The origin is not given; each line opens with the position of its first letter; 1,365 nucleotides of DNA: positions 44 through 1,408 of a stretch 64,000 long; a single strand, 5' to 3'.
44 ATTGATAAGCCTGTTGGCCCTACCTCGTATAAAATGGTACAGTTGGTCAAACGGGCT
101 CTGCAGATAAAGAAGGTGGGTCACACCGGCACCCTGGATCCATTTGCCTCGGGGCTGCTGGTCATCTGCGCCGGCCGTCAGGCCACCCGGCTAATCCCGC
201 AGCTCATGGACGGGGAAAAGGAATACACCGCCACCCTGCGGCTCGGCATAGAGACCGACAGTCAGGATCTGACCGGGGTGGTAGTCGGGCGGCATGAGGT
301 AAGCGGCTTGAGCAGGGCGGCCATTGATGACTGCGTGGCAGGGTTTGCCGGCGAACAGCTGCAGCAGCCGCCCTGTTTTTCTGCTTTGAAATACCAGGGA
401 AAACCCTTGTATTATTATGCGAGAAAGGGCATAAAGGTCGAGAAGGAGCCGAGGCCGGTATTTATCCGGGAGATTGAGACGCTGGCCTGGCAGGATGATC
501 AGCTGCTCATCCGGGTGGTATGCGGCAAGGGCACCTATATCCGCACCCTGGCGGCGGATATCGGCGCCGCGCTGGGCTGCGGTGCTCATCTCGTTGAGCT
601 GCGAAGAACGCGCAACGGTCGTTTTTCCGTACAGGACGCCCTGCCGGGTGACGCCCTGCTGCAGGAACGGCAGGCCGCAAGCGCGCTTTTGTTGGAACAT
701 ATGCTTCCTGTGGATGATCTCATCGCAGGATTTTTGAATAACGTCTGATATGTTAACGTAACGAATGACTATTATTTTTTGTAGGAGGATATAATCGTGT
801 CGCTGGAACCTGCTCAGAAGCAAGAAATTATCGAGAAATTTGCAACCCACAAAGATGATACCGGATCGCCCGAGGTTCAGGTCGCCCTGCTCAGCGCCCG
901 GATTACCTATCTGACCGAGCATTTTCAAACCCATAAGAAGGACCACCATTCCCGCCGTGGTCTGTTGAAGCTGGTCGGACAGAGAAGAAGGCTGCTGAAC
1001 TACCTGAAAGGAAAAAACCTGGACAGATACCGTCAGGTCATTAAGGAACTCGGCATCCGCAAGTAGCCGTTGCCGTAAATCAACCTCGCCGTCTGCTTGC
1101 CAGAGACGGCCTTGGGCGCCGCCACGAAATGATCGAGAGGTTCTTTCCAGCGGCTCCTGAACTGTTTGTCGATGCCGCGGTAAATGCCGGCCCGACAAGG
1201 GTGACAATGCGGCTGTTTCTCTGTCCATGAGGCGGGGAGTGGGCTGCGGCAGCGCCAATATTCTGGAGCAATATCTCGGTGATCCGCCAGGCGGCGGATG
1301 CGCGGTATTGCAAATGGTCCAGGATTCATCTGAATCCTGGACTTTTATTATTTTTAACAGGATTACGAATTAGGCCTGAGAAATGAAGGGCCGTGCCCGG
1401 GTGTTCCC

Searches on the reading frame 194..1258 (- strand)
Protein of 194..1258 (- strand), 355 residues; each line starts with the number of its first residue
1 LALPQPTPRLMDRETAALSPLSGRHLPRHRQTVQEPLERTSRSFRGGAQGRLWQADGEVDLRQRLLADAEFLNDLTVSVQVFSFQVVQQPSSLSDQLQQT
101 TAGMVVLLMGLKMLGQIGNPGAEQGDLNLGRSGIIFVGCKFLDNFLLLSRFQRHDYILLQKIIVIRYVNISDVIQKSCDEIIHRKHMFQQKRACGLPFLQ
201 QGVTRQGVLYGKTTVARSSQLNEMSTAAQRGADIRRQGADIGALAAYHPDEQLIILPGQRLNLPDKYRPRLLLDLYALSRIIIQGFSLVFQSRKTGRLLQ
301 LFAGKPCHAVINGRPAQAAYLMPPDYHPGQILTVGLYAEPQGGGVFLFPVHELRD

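Call 73: search_protein_families(library=padloc, alignment_id=A6, max_evalue=1e-12)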
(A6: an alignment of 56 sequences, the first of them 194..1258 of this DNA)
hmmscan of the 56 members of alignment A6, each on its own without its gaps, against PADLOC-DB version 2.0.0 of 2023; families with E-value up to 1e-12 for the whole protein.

A. member 1, window:194-1258:- (355 aa): 0 families

B. families by the number of members that match (of 56 scanned): 7 families
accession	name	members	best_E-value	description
PDLC01995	RtcR_PspF2--CARF_AAA_HTH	1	1e-98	-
PDLC01993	RtcR--CARF_AAA_HTH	1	2.2e-42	-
PDLC01994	RtcR_PspF1--CARF_AAA_HTH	1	2.8e-40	-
PDLC04906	PDC-S09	1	4.4e-27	-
PDLC04904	PDC-S09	1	1.6e-24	-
PDLC04902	PDC-S09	1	9.3e-22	-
PDLC04905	PDC-S09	1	1.1e-18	-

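Call 74: search_protein_families(library=pfam, alignment_id=A6, max_evalue=1e-10)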
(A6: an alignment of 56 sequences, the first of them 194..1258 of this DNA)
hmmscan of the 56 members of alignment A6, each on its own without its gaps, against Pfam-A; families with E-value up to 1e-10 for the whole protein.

A. member 1, window:194-1258:- (355 aa): 0 families

B. families by the number of members that match (of 56 scanned): 73 families (the first 25 are shown)
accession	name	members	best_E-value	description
PF01435.24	Peptidase_M48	2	1.6e-35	Peptidase family M48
PF01052.25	FliMN_C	2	2e-24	Type III flagellar switch regulator (C-ring) FliN C-term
PF00771.25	FHIPEP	1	9.7e-284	FHIPEP family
PF02277.22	DBI_PRT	1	3.5e-135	Phosphoribosyltransferase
PF00909.26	Ammonium_transp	1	7.4e-127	Ammonium Transporter Family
PF00330.25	Aconitase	1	2.9e-106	Aconitase family (aconitate hydratase)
PF00813.25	FliP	1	5.2e-83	FliP family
PF12437.13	GSIII_N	1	1.9e-81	Glutamine synthetase type III N terminal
PF13561.12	adh_short_C2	1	1.3e-74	Enoyl-(Acyl carrier protein) reductase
PF02545.19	Maf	1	6.4e-60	Maf-like protein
PF01138.27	RNase_PH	1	9.6e-60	3' exoribonuclease family, domain 1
PF00158.32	Sigma54_activat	1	7.2e-57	Sigma-54 interaction domain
PF02154.20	FliM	1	1.6e-53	Flagellar motor switch protein FliM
PF02654.20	CobS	1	1e-50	Cobalamin-5-phosphate synthase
PF00106.31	adh_short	1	2.4e-48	short chain dehydrogenase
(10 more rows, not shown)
